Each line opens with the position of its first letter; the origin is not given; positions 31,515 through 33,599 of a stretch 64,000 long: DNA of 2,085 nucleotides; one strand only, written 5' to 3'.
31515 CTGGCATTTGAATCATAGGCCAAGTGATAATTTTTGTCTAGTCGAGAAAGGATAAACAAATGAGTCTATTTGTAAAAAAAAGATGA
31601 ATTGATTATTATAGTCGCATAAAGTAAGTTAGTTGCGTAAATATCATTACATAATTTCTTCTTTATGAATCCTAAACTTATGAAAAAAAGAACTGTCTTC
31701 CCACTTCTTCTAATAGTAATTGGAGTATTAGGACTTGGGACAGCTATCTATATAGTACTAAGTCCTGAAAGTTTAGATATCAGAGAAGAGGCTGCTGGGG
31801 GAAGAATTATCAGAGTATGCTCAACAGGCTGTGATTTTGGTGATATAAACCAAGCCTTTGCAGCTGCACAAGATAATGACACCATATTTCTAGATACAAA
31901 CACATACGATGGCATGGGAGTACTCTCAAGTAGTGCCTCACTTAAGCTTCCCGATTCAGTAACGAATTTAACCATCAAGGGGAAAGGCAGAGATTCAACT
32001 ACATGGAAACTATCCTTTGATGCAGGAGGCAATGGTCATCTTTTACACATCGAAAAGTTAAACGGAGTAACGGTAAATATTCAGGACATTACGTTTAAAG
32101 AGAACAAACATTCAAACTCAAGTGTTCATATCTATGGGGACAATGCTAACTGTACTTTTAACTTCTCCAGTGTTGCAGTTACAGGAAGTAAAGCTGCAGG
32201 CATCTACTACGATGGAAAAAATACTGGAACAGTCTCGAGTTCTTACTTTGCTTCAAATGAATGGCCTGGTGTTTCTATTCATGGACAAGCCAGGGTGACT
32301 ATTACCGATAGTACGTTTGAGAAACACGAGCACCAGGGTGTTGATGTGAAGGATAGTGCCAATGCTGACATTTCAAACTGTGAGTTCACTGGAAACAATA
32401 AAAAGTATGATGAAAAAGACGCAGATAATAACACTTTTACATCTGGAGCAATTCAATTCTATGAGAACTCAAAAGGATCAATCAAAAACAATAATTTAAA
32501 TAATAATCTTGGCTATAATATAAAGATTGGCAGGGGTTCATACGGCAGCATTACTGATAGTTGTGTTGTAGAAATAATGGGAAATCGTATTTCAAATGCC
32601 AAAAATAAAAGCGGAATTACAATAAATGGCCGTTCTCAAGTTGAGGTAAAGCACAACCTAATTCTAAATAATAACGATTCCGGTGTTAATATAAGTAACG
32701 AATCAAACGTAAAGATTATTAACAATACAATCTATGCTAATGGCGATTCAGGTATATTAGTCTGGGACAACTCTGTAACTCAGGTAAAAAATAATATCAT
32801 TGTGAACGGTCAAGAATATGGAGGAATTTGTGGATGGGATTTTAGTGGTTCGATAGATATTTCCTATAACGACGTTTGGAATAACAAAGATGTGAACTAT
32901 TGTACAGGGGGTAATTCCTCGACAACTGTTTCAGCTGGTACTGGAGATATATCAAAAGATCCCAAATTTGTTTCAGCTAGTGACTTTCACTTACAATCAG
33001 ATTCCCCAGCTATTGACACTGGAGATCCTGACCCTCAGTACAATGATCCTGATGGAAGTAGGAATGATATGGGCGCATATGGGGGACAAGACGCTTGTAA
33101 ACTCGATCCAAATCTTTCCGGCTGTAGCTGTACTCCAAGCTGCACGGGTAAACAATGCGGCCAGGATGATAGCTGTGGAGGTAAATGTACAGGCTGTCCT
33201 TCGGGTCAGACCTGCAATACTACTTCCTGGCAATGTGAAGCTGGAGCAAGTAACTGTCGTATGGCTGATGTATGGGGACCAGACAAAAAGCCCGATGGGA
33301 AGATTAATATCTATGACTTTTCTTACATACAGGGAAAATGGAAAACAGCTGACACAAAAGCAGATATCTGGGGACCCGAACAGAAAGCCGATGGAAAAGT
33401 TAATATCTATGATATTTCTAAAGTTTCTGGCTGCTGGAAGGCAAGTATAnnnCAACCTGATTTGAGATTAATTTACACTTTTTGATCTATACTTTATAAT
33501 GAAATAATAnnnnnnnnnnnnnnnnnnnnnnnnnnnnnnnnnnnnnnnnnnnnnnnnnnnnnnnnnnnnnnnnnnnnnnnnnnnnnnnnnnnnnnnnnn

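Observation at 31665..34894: Candidate cohesin-dockerin-like surface assembly: a dockerin-tailed beta-helix protein followed by two tandem cohesin-like scaffold proteins with LPxTG-type sorting signals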

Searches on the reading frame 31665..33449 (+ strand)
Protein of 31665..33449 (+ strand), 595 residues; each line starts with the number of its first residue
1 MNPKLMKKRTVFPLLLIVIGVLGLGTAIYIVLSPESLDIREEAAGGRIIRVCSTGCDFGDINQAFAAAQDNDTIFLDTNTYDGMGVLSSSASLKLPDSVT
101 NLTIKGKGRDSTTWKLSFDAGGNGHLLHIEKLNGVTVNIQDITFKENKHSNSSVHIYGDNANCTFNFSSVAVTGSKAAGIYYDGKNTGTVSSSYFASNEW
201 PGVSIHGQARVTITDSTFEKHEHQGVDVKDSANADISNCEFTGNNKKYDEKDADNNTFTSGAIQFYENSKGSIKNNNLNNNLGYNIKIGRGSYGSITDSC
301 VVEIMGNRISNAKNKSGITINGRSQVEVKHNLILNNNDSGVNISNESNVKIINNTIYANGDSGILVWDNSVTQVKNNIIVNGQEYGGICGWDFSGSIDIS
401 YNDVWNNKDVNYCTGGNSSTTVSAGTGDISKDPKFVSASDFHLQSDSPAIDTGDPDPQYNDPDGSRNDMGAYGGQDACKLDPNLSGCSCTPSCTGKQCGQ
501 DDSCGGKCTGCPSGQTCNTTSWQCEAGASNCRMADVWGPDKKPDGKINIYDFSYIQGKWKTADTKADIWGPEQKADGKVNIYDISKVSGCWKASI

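Call 3: search_protein_families(library=pfam, proteins=[window:31665-33449:+], max_evalue=1)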
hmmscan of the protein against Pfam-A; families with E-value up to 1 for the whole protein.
window:31665-33449:+ (595 aa): 2 families
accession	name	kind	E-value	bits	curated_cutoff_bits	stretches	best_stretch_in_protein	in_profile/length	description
PF13229.12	Beta_helix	-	7.3e-22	78.1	25.9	2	262-422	2-153/158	Right handed beta helix region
PF05048.19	NosD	-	1.7e-13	51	23.6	2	133-287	17-154/212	Periplasmic copper-binding protein (NosD)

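Call 4: search_protein_families(library=ncbifam, proteins=[window:31665-33449:+], max_evalue=1)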
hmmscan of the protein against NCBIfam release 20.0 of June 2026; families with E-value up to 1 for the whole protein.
window:31665-33449:+ (595 aa): 3 families
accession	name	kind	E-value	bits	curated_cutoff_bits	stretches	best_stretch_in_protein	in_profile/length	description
NF041540.1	dockerin_GC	domain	1.5e-05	25.3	29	1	533-584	2-56/67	GC-type dockerin domain-anchored protein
TIGR03804.1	para_beta_helix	repeat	8.8e-05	22.1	19.45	2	340-381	1-41/44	parallel beta-helix repeat protein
NF041518.1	choice_anch_Q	domain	0.0075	16.5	25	1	440-472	16-55/58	choice-of-anchor Q domain-containing protein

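Call 10: find_homologous_proteins(query=window:31665-33449:+, max_evalue=0.001)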
Query window:31665-33449:+ (595 aa): 277 proteins with E <= 0.001 among 8000 candidates; the best 120 are listed.
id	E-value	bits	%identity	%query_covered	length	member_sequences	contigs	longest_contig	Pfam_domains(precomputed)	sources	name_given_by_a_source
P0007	0.0e+0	1351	100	99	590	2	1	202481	PF13229.13,PF05048.20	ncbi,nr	ncbi:right-handed parallel beta-helix repeat-containing protein [Candidatus Dojkabacteria bacterium]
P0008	7.7e-186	638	51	99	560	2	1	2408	PF13229.13,PF05048.20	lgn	-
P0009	1.5e-155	538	48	99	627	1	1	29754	PF13229.13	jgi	jgi:hypothetical protein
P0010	2.5e-144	500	47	99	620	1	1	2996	PF13229.13,PF05048.20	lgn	-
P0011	2.7e-144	500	47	99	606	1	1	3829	PF13229.13,PF05048.20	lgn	-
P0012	3.7e-139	483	45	99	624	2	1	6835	PF13229.13,PF05048.20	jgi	-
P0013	1.8e-131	458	57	43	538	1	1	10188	PF13229.13,PF05048.20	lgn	-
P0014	1.1e-113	399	60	34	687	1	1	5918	PF13229.13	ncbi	-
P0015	3.2e-103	365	53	39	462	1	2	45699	PF13229.13,PF05048.20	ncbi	-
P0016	3.0e-89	319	36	98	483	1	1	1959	PF13229.13,PF05048.20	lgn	-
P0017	5.9e-89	318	37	95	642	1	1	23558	PF13229.13,PF05048.20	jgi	jgi:parallel beta-helix repeat protein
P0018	4.6e-76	275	36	98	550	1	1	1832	PF13229.13,PF05048.20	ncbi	-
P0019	1.4e-73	267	35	99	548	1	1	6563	PF13229.13,PF05048.20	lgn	-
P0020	1.4e-43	168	40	38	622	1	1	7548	PF13229.13,PF05048.20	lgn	-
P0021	2.6e-41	160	47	29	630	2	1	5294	PF13229.13,PF28492.1,PF05048.20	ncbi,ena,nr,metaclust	ncbi:hypothetical protein AMJ86_10055 [bacterium SM23_57]|nr:MAG: hypothetical protein AMJ86_10055 [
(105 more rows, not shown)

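Call 65: search_solved_structures(query=window:31665-33449:+, max_evalue=1)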
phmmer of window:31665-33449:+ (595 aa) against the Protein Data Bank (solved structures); distinct sequences matched with E-value up to 1: 0.
